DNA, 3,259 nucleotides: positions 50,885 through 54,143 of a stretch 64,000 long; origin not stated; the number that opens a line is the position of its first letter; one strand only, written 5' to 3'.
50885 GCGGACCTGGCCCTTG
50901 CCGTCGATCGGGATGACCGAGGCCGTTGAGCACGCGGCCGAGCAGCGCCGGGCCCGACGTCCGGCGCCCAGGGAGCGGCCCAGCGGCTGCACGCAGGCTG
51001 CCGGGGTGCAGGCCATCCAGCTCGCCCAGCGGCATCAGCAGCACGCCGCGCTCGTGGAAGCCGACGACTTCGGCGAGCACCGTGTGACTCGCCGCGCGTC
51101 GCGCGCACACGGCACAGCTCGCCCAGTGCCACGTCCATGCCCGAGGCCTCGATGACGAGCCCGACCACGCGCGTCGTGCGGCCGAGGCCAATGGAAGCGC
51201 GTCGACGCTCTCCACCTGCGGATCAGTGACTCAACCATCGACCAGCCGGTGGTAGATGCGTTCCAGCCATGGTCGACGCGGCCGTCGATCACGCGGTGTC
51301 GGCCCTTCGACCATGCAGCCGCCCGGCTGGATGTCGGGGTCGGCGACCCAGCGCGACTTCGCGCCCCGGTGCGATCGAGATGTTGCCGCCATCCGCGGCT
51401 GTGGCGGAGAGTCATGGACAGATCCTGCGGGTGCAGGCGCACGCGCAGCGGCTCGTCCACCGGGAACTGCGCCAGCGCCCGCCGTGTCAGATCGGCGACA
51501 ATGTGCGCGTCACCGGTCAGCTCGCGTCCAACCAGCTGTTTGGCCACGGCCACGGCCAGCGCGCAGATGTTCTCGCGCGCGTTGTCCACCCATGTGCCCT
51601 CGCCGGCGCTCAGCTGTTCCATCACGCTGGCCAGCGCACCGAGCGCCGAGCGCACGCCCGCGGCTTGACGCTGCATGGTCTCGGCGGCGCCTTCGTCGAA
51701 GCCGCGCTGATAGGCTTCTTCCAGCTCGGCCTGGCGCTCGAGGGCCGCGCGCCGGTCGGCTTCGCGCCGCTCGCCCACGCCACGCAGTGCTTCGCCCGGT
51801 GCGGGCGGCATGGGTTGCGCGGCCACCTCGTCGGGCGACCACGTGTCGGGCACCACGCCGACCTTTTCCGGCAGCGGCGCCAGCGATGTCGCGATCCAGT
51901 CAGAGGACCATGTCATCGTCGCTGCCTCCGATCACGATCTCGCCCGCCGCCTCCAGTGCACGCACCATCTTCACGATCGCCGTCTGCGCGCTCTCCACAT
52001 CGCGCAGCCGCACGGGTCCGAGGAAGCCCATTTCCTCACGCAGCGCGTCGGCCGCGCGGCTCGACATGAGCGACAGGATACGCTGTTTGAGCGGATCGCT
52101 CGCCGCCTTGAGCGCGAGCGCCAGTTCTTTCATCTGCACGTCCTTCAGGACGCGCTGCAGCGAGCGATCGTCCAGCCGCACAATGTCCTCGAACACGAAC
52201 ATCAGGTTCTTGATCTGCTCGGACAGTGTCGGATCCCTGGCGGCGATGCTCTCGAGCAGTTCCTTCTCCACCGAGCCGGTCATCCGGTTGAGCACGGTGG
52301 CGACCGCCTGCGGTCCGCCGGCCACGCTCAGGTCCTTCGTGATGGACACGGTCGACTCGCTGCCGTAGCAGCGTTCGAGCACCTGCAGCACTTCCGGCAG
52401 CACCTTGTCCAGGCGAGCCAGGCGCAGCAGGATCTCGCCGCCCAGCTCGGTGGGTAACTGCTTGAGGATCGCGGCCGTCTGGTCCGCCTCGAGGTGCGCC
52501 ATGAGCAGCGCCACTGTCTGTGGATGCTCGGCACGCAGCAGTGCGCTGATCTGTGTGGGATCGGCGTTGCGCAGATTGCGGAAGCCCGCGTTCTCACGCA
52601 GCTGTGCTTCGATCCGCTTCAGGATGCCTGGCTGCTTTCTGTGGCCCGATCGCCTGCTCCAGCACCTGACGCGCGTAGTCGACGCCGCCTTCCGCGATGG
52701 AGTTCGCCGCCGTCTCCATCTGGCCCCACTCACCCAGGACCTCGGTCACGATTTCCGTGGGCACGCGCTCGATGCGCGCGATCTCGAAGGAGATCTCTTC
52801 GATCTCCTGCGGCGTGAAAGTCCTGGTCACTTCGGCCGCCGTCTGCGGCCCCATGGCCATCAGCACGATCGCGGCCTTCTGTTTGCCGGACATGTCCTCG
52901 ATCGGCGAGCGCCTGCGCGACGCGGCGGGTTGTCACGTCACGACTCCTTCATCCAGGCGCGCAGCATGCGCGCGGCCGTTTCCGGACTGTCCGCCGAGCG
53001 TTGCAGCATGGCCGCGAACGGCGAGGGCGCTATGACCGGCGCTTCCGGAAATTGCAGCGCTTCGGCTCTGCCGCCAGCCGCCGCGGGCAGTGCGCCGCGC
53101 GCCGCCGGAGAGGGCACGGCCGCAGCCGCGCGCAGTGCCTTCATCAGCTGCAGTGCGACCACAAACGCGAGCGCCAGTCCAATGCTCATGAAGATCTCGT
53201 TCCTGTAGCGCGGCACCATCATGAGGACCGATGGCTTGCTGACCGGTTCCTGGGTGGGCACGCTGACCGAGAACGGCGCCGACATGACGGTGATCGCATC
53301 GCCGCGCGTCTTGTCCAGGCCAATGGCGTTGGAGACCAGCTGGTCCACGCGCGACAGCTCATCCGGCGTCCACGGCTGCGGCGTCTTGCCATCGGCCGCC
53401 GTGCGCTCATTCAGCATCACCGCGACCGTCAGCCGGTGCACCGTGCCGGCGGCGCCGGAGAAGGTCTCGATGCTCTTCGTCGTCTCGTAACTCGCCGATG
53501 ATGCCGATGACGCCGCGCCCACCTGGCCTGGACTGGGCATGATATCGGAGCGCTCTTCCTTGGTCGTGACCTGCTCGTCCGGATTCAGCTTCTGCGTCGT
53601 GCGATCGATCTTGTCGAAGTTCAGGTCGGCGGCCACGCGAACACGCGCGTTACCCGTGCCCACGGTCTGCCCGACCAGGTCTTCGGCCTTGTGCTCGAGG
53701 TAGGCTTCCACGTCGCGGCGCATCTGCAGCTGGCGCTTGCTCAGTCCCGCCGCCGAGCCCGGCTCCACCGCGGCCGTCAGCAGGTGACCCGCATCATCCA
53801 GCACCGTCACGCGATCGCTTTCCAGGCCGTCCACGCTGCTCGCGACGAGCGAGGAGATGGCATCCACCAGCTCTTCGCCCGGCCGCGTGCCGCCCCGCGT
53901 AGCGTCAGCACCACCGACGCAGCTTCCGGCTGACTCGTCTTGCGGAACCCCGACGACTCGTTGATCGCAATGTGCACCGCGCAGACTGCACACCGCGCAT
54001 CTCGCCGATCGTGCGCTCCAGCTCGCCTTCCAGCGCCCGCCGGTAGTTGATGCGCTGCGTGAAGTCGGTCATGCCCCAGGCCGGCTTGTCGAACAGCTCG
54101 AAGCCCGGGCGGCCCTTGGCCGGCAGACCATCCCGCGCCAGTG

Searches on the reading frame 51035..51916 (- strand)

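Call 13: search_protein_families(library=pfam, proteins=[window:51035-51916:-], max_evalue=0.001)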
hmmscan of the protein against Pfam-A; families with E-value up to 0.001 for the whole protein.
window:51035-51916:- (293 aa): 1 family
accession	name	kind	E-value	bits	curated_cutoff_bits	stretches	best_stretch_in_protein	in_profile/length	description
PF02108.21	FliH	-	3.9e-09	37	24.1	1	93-172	5-85/128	Flagellar assembly protein FliH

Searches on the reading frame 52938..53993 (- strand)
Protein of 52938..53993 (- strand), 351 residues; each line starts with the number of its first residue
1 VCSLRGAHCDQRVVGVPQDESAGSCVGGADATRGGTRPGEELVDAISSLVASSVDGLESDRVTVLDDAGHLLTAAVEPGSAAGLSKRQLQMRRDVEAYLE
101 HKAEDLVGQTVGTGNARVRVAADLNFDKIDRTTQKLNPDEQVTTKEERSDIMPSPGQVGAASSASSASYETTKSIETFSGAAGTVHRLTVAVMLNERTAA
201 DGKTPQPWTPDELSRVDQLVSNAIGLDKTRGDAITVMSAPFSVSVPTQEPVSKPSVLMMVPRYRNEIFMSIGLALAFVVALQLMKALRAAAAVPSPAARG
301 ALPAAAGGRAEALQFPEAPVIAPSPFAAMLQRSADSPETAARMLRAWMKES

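Call 16: search_protein_families(library=pfam, proteins=[window:52938-53993:-], max_evalue=0.001)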
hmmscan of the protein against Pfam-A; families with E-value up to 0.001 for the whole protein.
window:52938-53993:- (351 aa): 2 families
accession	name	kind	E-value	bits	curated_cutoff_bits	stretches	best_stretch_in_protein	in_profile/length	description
PF08345.17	YscJ_FliF_C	-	6.8e-29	101.6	23.8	1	109-241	3-147/147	Flagellar M-ring protein C-terminal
PF01514.23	YscJ_FliF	-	1.3e-06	28.8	24.4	1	35-73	140-178/179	Secretory protein of YscJ/FliF family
